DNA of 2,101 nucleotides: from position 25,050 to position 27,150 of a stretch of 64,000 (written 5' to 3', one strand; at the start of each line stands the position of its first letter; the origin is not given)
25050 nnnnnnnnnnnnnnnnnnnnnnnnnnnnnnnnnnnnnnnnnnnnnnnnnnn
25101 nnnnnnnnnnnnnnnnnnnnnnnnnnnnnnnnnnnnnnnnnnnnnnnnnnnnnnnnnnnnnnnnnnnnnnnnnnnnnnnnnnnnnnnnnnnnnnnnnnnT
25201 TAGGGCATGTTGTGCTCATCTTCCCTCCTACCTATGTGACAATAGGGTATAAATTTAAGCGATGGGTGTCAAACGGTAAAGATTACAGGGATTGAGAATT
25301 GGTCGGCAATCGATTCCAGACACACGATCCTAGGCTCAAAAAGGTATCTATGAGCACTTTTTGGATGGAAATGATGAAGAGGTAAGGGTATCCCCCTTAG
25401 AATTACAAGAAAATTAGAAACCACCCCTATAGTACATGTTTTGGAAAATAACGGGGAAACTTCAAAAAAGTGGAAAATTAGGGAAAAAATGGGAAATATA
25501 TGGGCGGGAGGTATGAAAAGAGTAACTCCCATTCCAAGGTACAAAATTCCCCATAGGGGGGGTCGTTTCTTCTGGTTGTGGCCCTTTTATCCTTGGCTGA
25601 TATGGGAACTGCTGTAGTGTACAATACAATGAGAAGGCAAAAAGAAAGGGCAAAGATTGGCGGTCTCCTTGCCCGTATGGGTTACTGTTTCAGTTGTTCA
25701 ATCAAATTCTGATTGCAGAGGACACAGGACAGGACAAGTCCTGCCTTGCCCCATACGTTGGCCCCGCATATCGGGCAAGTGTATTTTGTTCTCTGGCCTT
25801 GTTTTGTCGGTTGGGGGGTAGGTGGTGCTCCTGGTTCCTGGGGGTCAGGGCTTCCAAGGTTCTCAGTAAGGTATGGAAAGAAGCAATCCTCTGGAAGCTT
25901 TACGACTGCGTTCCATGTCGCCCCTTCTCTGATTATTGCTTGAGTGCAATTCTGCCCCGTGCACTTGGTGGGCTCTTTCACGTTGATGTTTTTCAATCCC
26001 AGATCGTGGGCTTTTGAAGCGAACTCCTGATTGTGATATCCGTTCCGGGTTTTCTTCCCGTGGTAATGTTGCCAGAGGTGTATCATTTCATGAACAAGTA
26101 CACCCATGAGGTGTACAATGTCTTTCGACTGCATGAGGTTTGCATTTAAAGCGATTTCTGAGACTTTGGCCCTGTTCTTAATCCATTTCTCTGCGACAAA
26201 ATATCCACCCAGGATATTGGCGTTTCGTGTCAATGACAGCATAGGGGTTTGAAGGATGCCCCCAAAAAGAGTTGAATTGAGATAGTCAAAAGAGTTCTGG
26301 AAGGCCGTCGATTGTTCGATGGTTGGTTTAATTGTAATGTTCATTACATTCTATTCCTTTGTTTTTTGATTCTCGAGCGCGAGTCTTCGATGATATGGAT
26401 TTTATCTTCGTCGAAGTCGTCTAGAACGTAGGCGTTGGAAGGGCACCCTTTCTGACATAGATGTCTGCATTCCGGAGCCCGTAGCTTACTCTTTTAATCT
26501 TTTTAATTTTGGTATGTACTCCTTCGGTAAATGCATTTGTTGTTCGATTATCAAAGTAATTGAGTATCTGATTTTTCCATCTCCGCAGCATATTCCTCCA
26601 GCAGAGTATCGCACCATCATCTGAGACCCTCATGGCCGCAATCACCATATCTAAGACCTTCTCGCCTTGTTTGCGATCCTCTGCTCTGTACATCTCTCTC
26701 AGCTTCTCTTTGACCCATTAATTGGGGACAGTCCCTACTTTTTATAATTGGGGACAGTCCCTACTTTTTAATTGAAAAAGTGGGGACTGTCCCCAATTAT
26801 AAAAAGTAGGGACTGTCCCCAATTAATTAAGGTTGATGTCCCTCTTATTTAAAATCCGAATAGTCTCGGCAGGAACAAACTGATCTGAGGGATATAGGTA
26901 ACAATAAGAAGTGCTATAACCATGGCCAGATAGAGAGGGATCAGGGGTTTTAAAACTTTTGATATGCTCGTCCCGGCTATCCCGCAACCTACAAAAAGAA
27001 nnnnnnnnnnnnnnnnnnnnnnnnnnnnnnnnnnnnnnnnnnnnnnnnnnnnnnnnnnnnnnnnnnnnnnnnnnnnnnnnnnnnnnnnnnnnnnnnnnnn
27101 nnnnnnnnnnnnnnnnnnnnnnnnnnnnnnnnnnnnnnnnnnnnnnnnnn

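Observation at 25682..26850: SprT-like protease, ISL3 transposase stump and a 113-bp perfect palindrome at the end of the TRAP operon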

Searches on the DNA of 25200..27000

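Call 65: search_rna_families(source=window, start=25200, end=27000, threshold=evalue, max_evalue=1)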
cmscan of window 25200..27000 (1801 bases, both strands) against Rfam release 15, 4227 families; matches with E-value up to 1: 21.
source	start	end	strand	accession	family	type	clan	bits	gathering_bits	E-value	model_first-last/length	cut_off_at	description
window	26709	26837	+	RF04209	MIR7533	Gene; miRNA;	-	63.7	230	8.1e-12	1-249/249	no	MIR7533 microRNA precursor family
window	26717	26827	-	RF04209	MIR7533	Gene; miRNA;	-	60.9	230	3.9e-11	1-249/249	no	MIR7533 microRNA precursor family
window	26717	26826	-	RF04174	MIR4208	Gene; miRNA;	-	60.5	140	1.9e-08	1-191/191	no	MIR4208 microRNA precursor family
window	26736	26808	+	RF04239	mir-4679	Gene; miRNA;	-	56.7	88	3.2e-10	1-75/75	no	mir-4679 microRNA precursor family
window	26736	26808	-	RF04239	mir-4679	Gene; miRNA;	-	53.4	88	2.3e-09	1-75/75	no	mir-4679 microRNA precursor family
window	26676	26841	+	RF03922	MIR2119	Gene; miRNA;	-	48.5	73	3e-05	1-188/188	no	MIR2119 microRNA precursor family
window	26741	26829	-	RF04093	mir-1784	Gene; miRNA;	-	44.8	98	1.7e-07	1-92/92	no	mir-1784 microRNA precursor family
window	26700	26864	-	RF03922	MIR2119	Gene; miRNA;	-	42.8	73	0.00045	1-188/188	no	MIR2119 microRNA precursor family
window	26719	26825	+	RF04152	mir-3618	Gene; miRNA;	-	42.7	99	1.6e-07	1-88/88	no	mir-3618 microRNA precursor family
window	26719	26825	-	RF04152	mir-3618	Gene; miRNA;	-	42.5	99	1.9e-07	1-88/88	no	mir-3618 microRNA precursor family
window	26735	26809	+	RF00668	mir-302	Gene; miRNA;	CL00096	39.6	55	6.8e-06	1-68/68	no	mir-302 microRNA precursor family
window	26727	26817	-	RF00972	mir-651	Gene; miRNA;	-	39.4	106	3.9e-06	1-86/86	no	mir-651 microRNA precursor family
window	26738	26806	+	RF00768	MIR405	Gene; miRNA;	-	39.2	102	3.2e-05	1-83/83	no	MIR405 microRNA precursor family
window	26738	26806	-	RF00768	MIR405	Gene; miRNA;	-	36.7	102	0.00014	1-83/83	no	MIR405 microRNA precursor family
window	26708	26839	+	RF04150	MIR2655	Gene; miRNA;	-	31.1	122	0.025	1-267/267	no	MIR2655 microRNA precursor family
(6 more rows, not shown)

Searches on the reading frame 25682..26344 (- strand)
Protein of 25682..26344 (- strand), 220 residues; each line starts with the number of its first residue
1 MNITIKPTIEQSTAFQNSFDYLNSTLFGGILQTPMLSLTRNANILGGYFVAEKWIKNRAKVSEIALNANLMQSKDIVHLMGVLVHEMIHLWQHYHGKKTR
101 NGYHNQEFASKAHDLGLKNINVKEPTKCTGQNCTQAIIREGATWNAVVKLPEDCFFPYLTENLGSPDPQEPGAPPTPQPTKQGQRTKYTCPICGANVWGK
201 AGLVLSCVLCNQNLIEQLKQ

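Call 6: search_protein_families(library=pfam, proteins=[window:25682-26344:-], max_evalue=0.01)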
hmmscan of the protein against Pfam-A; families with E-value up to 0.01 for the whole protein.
window:25682-26344:- (220 aa): 4 families
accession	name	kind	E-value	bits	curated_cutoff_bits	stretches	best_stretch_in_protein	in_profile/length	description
PF10263.15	SprT-like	-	7.8e-10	39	25.6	1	17-116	3-96/108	SprT-like family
PF04450.18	BSP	-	0.002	18.4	23.8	1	62-98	80-121/207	Peptidase of plants and bacteria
PF01863.23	YgjP-like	-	0.0056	17.1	26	1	60-98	148-185/207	YgjP-like, metallopeptidase domain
PF20573.4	DUF6782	-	0.007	16.1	27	1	74-108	85-119/241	Putative metallopeptidase family (DUF6782)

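Call 7: find_encoding_contigs(protein=window:25682-26344:-, flank=5000, max_places=6)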
Protein window:25682-26344:- (220 aa): 1 contig read that carries it; 1 place shown.
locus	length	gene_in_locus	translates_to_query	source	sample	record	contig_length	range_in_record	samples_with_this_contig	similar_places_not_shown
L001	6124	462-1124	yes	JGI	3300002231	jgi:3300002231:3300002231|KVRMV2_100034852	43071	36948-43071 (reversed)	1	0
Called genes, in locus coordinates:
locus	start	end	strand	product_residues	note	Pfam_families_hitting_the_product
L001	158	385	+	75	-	PF01610:DDE_Tnp_ISL3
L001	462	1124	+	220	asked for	PF10263:SprT-like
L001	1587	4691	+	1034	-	PF00069:Pkinase, PF01636:APH (faint), PF07714:PK_Tyr_Ser-Thr, PF03109:ABC1 (weak), PF00515:TPR_1 (faint), PF07719:TPR_2 (faint), PF13174:TPR_6 (faint), PF13176:TPR_7 (faint), +7 more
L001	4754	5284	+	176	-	-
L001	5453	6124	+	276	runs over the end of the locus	PF12773:DZR (faint), PF00069:Pkinase, PF01636:APH (faint), PF07714:PK_Tyr_Ser-Thr, PF03109:ABC1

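Call 26: search_protein_families(library=ncbifam, proteins=[window:25682-26344:-], max_evalue=0.01)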
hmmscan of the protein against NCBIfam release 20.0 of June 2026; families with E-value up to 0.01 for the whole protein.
window:25682-26344:- (220 aa): 1 family
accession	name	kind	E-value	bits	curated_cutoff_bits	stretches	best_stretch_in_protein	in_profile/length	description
NF003339.0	PRK04351.1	equivalog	0.00045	19.9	113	1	61-108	43-88/149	SprT family protein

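Call 53: search_protein_families(library=padloc, proteins=[window:25682-26344:-], max_evalue=0.001)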
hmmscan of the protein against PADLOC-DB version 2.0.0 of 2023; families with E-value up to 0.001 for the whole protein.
window:25682-26344:- (220 aa): 0 families

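Call 54: search_protein_families(library=phrogs, proteins=[window:25682-26344:-], max_evalue=0.001)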
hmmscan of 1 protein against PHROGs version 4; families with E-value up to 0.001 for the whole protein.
window:25682-26344:- (220 aa): 2 families
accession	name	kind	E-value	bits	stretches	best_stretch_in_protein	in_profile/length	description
phrog_6361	-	unknown function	1.7e-20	74.5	1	16-216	20-201/203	-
phrog_9897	-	unknown function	0.00012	22.6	1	24-116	37-127/192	-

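Call 56: find_homologous_proteins(query=window:25682-26344:-, max_evalue=1e-10)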
Query window:25682-26344:- (220 aa): 34 proteins with E <= 1e-10 among 135 candidates.
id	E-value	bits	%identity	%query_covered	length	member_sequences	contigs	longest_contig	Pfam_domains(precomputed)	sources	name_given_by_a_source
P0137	8.7e-150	514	100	100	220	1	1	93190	PF10263.16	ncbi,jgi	-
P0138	3.0e-93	329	65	98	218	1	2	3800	PF10263.16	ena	-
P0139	9.8e-53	197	43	97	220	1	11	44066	PF10263.16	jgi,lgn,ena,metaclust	jgi:hypothetical protein|metaclust:\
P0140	8.0e-48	181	43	96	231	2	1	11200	PF10263.16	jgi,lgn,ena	-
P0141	1.0e-47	181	43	99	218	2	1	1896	PF10263.16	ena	-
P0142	5.3e-30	123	36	95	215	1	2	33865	PF10263.16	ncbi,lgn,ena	-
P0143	1.3e-29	121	35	95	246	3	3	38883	PF10263.16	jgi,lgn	-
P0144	2.3e-29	121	36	95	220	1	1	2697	PF10263.16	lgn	-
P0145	3.8e-28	117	37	90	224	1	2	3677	PF10263.16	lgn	-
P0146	1.1e-27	115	33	96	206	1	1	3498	PF10263.16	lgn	-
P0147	1.8e-27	114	33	96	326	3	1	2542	PF10263.16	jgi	jgi:hypothetical protein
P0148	4.7e-27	113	36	94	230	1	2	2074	PF10263.16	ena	-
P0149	6.4e-27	112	33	96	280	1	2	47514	PF10263.16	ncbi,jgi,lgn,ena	jgi:predicted SprT family Zn-dependent metalloprotease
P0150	2.0e-26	111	35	93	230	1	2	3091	PF10263.16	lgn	-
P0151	7.2e-26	109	35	95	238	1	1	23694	PF10263.16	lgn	-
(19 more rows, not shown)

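Call 57: list_cluster_members(proteins=[P0137, P0138])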
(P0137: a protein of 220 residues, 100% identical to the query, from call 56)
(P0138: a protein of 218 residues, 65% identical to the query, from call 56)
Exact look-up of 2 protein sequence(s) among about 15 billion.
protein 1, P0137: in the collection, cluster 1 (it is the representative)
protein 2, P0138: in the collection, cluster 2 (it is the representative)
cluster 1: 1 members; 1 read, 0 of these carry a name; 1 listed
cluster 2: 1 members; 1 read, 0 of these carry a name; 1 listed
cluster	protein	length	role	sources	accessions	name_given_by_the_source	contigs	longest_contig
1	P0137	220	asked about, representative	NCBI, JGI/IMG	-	-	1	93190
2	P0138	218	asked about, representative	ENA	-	-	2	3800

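Call 58: find_encoding_contigs(protein=P0138, flank=4000, max_places=3)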
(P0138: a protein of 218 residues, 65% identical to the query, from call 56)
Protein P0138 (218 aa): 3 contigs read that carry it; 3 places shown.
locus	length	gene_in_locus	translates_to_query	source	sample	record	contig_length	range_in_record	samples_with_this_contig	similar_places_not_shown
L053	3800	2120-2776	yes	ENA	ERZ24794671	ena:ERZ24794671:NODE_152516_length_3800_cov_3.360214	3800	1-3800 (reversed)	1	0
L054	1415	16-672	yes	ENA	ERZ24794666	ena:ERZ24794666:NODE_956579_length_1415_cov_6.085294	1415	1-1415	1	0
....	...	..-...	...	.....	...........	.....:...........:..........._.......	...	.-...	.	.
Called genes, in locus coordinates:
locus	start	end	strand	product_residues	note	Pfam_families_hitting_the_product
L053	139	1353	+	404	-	PF07728:AAA_5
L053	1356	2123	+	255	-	-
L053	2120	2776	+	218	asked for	PF10263:SprT-like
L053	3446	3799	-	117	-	?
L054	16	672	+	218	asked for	PF10263:SprT-like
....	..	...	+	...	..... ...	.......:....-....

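Call 59: find_encoding_contigs(protein=P0139, flank=5000, max_places=4)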
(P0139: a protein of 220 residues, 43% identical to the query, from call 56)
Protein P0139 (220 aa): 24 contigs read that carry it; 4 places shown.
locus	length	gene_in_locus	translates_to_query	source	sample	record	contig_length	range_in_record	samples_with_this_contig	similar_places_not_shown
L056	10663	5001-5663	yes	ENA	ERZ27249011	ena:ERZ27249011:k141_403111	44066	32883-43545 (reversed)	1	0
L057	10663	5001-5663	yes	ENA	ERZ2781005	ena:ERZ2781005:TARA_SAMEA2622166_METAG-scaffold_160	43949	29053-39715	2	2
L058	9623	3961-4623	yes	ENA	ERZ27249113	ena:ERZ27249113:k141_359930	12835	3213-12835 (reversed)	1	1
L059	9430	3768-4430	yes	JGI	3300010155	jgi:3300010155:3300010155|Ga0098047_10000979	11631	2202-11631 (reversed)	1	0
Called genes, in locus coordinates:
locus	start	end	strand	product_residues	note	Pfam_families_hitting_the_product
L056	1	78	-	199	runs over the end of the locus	?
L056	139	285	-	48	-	-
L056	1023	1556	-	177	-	-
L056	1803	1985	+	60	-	-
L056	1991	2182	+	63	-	-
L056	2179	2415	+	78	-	-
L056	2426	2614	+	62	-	-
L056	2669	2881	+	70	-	-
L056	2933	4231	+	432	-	PF00493:MCM (faint), PF20030:bpMoxR (weak), PF00004:AAA (weak), PF07728:AAA_5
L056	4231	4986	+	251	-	-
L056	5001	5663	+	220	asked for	PF10263:SprT-like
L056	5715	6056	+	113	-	PF26096:DUF8033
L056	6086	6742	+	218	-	PF05443:ROS_MUCR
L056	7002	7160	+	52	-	-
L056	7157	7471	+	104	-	PF27050:Phage_P22_Y8K6 (weak)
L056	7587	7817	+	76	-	-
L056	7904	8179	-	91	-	-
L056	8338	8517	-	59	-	PF01381:HTH_3 (weak)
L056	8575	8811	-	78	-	-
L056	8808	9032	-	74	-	-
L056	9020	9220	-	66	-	-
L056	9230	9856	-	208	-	-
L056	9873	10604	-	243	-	-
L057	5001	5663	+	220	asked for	PF10263:SprT-like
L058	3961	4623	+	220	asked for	PF10263:SprT-like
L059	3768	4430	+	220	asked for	PF10263:SprT-like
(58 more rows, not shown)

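Call 62: search_protein_families(library=pfam, proteins=[L053:1356-2123:+, L056:4231-4986:+, L053:139-1353:+], max_evalue=0.01)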
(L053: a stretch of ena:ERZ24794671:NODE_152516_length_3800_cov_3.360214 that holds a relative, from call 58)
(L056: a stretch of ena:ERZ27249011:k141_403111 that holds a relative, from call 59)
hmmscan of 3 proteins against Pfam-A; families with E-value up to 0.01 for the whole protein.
L053:1356-2123:+ (255 aa): 0 families

L056:4231-4986:+ (251 aa): 0 families

L053:139-1353:+ (404 aa): 6 families
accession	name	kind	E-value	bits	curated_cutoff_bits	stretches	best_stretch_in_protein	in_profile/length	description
PF07728.20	AAA_5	-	2.6e-15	57.1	22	1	172-297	1-130/139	AAA domain (dynein-related subfamily)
PF08406.16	CbbQ_C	-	0.00093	19.8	20.6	1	329-395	6-71/85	CbbQ/NirQ/NorQ C-terminal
PF00004.35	AAA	-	0.00099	20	21.2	1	173-246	1-66/131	ATPase family associated with various cellular activities (AAA)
PF20720.3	nSTAND3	-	0.0025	17.9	27.2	0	159-206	6-53/155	Novel STAND NTPase 3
PF16043.11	DUF4795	-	0.0039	17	34.8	0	97-154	27-84/208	Domain of unknown function (DUF4795)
PF16471.10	JIP_LZII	-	0.0058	17.3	30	0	101-140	29-68/71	JNK-interacting protein leucine zipper II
